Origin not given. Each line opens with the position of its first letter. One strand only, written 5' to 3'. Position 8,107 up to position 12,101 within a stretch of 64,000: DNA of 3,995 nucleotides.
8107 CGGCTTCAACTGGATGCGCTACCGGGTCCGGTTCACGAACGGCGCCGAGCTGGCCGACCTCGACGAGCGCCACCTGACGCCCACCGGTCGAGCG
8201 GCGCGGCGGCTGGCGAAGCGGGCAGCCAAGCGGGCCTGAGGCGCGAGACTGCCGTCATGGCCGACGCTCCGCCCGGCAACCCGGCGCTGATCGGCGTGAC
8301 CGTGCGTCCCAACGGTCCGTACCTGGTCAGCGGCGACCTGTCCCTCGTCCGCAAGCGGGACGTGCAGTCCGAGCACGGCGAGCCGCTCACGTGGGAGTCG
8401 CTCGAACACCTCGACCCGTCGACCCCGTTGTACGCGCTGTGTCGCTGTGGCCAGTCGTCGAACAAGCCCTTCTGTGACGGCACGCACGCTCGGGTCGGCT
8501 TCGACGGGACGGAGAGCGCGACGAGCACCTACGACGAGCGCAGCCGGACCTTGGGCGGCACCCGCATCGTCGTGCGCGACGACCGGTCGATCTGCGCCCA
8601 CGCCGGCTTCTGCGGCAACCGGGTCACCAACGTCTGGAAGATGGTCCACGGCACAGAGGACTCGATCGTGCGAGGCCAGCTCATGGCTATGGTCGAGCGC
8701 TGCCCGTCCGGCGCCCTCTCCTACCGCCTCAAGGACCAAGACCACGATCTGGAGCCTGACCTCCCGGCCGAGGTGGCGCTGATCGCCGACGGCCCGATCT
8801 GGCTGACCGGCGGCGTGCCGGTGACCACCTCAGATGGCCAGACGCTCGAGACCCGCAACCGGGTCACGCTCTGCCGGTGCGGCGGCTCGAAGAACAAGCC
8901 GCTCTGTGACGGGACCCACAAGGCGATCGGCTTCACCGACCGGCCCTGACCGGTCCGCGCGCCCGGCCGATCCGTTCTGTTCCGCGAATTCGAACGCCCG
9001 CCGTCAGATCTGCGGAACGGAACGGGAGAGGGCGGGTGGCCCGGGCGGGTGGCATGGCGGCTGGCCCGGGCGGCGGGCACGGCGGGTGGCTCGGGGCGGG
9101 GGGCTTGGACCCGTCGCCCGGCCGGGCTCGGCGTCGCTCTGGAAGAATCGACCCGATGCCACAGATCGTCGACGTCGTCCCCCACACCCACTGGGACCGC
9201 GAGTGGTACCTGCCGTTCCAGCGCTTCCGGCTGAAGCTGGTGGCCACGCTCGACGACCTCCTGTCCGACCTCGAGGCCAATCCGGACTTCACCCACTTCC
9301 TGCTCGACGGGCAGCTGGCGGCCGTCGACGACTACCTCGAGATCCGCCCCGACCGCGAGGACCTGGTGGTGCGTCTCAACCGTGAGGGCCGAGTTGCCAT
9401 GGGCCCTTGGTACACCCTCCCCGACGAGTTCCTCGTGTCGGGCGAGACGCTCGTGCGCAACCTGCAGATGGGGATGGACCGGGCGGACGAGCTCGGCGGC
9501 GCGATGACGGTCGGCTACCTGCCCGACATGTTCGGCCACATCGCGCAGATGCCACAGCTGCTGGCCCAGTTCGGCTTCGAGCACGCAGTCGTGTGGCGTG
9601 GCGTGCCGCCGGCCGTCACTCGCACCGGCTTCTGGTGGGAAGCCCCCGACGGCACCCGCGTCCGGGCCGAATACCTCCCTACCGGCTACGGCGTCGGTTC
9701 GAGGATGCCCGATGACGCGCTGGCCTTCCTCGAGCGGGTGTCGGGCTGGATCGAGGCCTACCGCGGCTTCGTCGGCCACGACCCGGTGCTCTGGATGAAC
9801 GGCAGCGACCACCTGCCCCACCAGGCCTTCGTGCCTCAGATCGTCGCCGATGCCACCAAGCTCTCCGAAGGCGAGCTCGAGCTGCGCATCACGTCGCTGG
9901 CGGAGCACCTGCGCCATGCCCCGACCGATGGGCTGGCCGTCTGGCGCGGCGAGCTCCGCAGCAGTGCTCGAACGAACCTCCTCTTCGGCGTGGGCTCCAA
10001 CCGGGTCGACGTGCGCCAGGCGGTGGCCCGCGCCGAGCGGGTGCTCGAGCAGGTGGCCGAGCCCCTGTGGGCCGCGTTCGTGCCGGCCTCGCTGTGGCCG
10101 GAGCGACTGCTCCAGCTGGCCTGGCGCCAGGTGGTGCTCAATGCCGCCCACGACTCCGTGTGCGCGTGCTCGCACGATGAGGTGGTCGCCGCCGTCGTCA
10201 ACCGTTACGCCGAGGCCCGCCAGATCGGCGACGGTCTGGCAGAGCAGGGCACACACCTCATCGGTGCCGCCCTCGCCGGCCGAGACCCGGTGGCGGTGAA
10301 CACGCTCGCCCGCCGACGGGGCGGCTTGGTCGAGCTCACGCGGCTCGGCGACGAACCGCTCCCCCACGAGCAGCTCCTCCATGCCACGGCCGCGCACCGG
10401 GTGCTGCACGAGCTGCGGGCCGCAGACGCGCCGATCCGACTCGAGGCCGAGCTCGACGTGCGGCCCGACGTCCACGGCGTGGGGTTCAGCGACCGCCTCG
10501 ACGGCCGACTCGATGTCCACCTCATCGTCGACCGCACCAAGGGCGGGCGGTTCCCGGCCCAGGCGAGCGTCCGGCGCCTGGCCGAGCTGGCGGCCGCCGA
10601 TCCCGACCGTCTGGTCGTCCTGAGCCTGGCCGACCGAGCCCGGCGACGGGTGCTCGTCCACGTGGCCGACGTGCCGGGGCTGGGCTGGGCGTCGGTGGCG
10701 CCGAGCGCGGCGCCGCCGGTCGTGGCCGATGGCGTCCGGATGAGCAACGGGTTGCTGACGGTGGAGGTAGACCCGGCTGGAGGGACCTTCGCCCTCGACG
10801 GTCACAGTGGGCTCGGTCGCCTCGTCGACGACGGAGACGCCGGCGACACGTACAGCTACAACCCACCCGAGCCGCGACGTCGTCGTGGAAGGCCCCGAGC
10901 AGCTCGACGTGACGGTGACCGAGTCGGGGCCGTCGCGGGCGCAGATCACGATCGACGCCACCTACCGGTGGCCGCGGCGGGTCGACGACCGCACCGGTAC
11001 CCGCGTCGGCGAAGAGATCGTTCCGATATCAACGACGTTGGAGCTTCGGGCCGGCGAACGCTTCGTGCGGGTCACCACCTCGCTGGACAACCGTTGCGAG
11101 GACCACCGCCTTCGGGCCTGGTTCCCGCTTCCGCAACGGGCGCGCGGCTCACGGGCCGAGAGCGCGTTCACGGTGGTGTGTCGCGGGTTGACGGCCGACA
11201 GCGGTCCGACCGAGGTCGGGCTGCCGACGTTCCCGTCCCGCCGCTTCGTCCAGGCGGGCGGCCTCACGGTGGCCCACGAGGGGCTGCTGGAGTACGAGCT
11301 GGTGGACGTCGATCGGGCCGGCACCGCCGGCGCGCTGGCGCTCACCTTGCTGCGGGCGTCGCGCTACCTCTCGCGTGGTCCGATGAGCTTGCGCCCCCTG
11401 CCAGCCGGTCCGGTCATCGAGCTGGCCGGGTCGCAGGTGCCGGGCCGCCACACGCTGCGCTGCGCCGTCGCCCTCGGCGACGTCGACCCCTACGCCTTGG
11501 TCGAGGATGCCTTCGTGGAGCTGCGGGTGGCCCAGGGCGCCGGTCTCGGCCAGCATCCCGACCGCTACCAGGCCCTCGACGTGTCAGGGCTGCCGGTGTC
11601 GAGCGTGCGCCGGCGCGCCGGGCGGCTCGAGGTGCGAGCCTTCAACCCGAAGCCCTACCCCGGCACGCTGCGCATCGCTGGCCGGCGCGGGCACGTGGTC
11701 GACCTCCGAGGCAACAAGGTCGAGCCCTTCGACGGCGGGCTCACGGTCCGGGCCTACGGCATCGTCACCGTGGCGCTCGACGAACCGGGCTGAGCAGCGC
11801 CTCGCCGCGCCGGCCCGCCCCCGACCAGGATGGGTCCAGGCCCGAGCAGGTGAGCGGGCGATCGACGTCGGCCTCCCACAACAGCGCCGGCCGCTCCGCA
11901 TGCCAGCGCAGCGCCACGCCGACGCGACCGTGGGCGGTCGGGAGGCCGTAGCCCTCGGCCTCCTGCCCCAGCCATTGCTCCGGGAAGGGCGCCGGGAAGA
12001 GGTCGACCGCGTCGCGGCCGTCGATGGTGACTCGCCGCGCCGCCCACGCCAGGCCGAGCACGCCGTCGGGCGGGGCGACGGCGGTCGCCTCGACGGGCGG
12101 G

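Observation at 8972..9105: Novel repeated intergenic element: a 54-bp hairpin with perfect 14-bp inverted-repeat arms plus a downstream G-rich tandem tract, present at two loci with the loop in opposite orientation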

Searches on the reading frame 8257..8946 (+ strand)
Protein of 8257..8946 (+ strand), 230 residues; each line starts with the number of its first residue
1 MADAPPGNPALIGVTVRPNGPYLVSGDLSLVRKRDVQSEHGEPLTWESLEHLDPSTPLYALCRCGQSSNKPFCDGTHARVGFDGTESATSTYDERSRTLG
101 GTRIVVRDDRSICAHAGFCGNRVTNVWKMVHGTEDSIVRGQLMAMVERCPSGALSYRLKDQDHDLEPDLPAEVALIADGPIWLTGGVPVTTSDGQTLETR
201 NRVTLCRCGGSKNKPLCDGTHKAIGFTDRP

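Call 29: find_homologous_proteins(query=window:8257-8946:+, max_evalue=1e-40)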
Query seq(230 aa) (230 aa): 4784 proteins with E <= 1e-40 among 8000 candidates; the best 120 are listed.
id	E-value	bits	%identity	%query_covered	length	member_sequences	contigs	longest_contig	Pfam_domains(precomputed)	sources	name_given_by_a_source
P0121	2.0e-156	537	100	100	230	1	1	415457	PF06902.17,PF09360.16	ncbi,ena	-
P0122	7.4e-114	397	76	98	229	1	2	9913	PF06902.17,PF09360.16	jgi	jgi:CDGSH-type Zn-finger protein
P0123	3.2e-97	343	65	96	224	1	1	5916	PF06902.17,PF09360.16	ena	-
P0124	8.1e-96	338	65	100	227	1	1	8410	PF06902.17,PF09360.16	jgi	jgi:CDGSH-type Zn-finger protein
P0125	3.1e-95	336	67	93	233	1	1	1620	PF06902.17,PF09360.16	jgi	jgi:CDGSH-type Zn-finger protein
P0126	3.5e-95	336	68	98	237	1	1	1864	PF06902.17,PF09360.16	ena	-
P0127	4.8e-94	332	65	94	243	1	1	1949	PF06902.17,PF09360.16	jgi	jgi:CDGSH-type Zn-finger protein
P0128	1.9e-93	330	64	100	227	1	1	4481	PF06902.17,PF09360.16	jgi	jgi:CDGSH-type Zn-finger protein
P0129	2.0e-93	330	64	97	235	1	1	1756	PF06902.17,PF09360.16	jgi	jgi:CDGSH-type Zn-finger protein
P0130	4.4e-93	329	66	93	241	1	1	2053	PF06902.17,PF09360.16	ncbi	-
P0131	4.5e-93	329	67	93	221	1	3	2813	PF06902.17,PF09360.16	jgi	jgi:CDGSH-type Zn-finger protein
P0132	5.4e-93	329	64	99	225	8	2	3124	PF06902.17,PF09360.16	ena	-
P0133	5.4e-93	329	66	93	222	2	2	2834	PF06902.17,PF09360.16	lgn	-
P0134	6.5e-93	329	64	100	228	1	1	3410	PF06902.17,PF09360.16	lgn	-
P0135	6.6e-93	329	66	96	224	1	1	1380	PF06902.17,PF09360.16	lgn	-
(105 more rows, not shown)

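Call 30: find_encoding_contigs(protein=P0121, flank=10000, max_places=4)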
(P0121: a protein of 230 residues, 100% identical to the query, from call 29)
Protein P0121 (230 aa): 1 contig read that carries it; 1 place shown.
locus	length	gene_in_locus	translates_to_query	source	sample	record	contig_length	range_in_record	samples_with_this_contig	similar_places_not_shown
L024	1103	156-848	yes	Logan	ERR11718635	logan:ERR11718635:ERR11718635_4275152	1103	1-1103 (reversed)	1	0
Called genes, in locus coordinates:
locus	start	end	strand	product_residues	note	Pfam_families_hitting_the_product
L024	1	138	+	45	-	?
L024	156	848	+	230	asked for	PF09360:zf-CDGSH, PF06902:Fer4_19, PF09360:zf-CDGSH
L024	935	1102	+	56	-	?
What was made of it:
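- Tried and rejected: The 415-kb source contig could not be fetched (call 30), so genome-wide copy number is unknown.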

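Call 31: find_encoding_contigs(protein=P0122, flank=6000, max_places=4)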
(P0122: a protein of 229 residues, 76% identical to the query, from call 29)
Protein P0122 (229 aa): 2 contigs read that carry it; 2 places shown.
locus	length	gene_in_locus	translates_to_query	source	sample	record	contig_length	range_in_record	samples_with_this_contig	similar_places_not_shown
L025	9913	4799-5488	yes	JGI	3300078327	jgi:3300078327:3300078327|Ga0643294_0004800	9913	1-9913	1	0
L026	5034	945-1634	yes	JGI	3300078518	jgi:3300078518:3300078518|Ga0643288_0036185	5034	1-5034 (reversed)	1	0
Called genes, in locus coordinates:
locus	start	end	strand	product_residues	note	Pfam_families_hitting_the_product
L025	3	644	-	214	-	?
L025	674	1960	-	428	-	PF06689:zf-C4_ClpX, PF01078:Mg_chelatase (faint), PF05496:RuvB_N (faint), PF00004:AAA, PF07724:AAA_2, PF07728:AAA_5 (weak), PF10431:ClpB_D2-small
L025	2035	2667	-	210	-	PF00574:CLP_protease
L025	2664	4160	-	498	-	PF05697:Trigger_N, PF05698:Trigger_C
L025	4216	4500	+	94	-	-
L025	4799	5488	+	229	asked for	PF09360:zf-CDGSH, PF06902:Fer4_19, PF09360:zf-CDGSH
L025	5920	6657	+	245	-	PF01814:Hemerythrin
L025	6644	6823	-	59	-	-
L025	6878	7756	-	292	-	PF06724:DUF1206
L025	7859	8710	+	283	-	PF01569:PAP2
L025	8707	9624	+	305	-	PF00781:DAGK_cat, PF19279:YegS_C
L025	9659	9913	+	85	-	?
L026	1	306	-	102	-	?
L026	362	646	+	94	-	-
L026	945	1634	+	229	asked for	PF09360:zf-CDGSH, PF06902:Fer4_19, PF09360:zf-CDGSH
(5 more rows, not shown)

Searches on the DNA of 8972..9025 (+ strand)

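Call 92: build_rna_model(alignment_id=A1, structure=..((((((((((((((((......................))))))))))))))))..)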
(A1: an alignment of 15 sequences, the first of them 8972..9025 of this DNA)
Model R1 built from alignment A1 (15 sequences, 58 columns); structure: as given.
model positions 52; base pairs 15; branch points 0; effective number of sequences 15; information 0.797 bits per position. Calibrated on 0.2 Mb of random sequence (short: E-values are rough).
structure used (alignment columns):
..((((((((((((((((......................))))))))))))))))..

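Call 93: search_with_rna_model(model_id=R1, source=window, filters=off, max_evalue=5)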
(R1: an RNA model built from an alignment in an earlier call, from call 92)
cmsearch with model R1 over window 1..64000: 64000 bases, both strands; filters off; matches with E-value up to 5: 48.
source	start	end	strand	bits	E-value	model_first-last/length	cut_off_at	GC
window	8973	9025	-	49.8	3.2e-11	1-52/52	no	0.62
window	3002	3053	+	48.6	7e-11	1-52/52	no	0.63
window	48652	48703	+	48.1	9.6e-11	1-52/52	no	0.69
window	47614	47665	+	48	9.8e-11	1-52/52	no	0.63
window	33697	33749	+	45.8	4e-10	1-52/52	no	0.66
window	8972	9024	+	45.2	5.9e-10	1-52/52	no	0.62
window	48653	48704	-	42.9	2.4e-09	1-52/52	no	0.69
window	3003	3054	-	38.5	3.9e-08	1-52/52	no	0.63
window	33698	33750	-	36.5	1.3e-07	1-52/52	no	0.66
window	47615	47668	-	35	3.6e-07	1-52/52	no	0.67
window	3785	3849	-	16.1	0.053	1-52/52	no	0.72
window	24424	24455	+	14.6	0.13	1-52/52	no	0.81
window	24425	24456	-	14.5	0.14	1-52/52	no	0.81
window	35189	35237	-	14.5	0.14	1-52/52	no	0.63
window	14118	14167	-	13.3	0.29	1-52/52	no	0.78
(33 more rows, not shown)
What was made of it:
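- There are five family members in the window, at 35-50 bits, with the next hit at 16 bits (call 93).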

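Call 94: search_with_rna_model(model_id=R1, sources=[L023, L025, L027, L029, L030, L031, L032, L033, L034, L035, L036, L037, L017, L003, L002, L006, L008, L009, L013, L019], max_evalue=0.1)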
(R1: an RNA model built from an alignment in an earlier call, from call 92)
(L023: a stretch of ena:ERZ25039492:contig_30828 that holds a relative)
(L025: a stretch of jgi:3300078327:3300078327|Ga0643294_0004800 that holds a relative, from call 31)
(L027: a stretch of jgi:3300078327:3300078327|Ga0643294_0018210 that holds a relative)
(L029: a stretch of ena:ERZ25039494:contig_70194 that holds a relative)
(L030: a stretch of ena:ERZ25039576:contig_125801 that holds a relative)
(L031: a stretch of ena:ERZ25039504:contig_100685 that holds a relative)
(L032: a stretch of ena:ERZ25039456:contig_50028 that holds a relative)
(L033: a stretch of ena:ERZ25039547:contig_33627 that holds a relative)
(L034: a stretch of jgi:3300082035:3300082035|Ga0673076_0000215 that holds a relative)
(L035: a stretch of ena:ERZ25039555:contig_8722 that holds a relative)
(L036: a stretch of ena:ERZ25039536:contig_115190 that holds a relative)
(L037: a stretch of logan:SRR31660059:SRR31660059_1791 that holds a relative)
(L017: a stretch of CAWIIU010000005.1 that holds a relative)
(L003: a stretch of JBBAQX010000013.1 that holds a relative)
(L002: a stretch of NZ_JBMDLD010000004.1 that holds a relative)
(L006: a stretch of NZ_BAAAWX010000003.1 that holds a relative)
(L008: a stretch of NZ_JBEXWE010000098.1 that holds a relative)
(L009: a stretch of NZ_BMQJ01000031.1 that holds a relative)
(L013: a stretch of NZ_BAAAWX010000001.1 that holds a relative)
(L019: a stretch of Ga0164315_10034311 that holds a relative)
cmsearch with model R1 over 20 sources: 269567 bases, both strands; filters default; matches with E-value up to 0.1: 36.
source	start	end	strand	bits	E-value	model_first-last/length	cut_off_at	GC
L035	10704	10755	+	55.3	4.4e-12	1-52/52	no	0.67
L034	9825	9876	+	55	5.3e-12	1-52/52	no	0.6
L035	9715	9766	+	53.7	1.2e-11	1-52/52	no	0.63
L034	9826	9877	-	52.2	3e-11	1-52/52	no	0.6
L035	10705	10756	-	51.2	5.6e-11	1-52/52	no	0.65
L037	3883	3935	+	49.4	1.8e-10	1-52/52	no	0.62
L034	10814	10865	+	49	2.3e-10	1-52/52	no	0.6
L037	4959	5011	+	48.3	3.5e-10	1-52/52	no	0.6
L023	9823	9875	-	47.4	6e-10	1-52/52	no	0.64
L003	5587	5633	-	46.7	9.3e-10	1-52/52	no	0.55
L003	5586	5632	+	46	1.5e-09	1-52/52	no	0.55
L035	9716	9767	-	45.8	1.7e-09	1-52/52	no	0.63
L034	10815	10866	-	44.8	3.2e-09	1-52/52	no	0.62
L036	9907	9958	+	40.8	4e-08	1-52/52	no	0.65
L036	10894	10945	+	38.4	1.8e-07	1-52/52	no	0.67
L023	9822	9874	+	37.8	2.6e-07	1-52/52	no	0.64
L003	6780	6826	+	37.7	2.8e-07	1-52/52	no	0.49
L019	4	60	+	36.1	7.6e-07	1-52/52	no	0.75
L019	5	61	-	36.1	7.6e-07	1-52/52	no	0.75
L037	3884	3936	-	35.5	1.1e-06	1-52/52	no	0.6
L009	5859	5924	+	33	5.4e-06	1-52/52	no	0.77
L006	5154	5219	-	32.9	5.7e-06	1-52/52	no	0.77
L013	4808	4873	-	32.2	8.5e-06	1-52/52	no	0.74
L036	10895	10946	-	32.1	9.5e-06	1-52/52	no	0.69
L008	1047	1091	+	31.5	1.4e-05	1-52/52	no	0.8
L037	4960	5012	-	30.9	1.9e-05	1-52/52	no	0.6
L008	1048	1092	-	30.7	2.3e-05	1-52/52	no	0.8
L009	5860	5925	-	30.5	2.5e-05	1-52/52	no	0.77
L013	4807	4872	+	30.4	2.7e-05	1-52/52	no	0.73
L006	5153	5218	+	28.8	7.6e-05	1-52/52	no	0.77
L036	9908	9959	-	28.4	9.3e-05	1-52/52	no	0.63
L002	5957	5999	+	26.9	0.00024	1-52/52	no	0.74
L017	3377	3429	+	25.9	0.00045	1-52/52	no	0.7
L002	5958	6000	-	25.6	0.00057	1-52/52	no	0.77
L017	3378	3430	-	24.9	0.00084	1-52/52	no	0.7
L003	6781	6827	-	21.7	0.0064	1-52/52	no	0.49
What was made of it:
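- Relatives show no orphan copies in about 170 kb (call 94), so dispersal is rare or lineage-specific. Relatives carry no orphan copies (call 94).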

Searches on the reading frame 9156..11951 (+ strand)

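Call 99: search_protein_families(library=pfam, proteins=[window:9156-11951:+], max_evalue=0.00001)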
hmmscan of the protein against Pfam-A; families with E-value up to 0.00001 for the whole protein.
window:9156-11951:+ (931 aa): 2 families
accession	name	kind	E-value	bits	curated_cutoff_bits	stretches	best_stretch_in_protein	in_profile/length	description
PF01074.27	Glyco_hydro_38N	-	2.8e-30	106.1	25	1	5-221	2-218/270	Glycosyl hydrolases family 38 N-terminal domain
PF09261.16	Alpha-mann_mid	-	1.6e-07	31.7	31.1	1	283-365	10-92/96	Alpha mannosidase middle domain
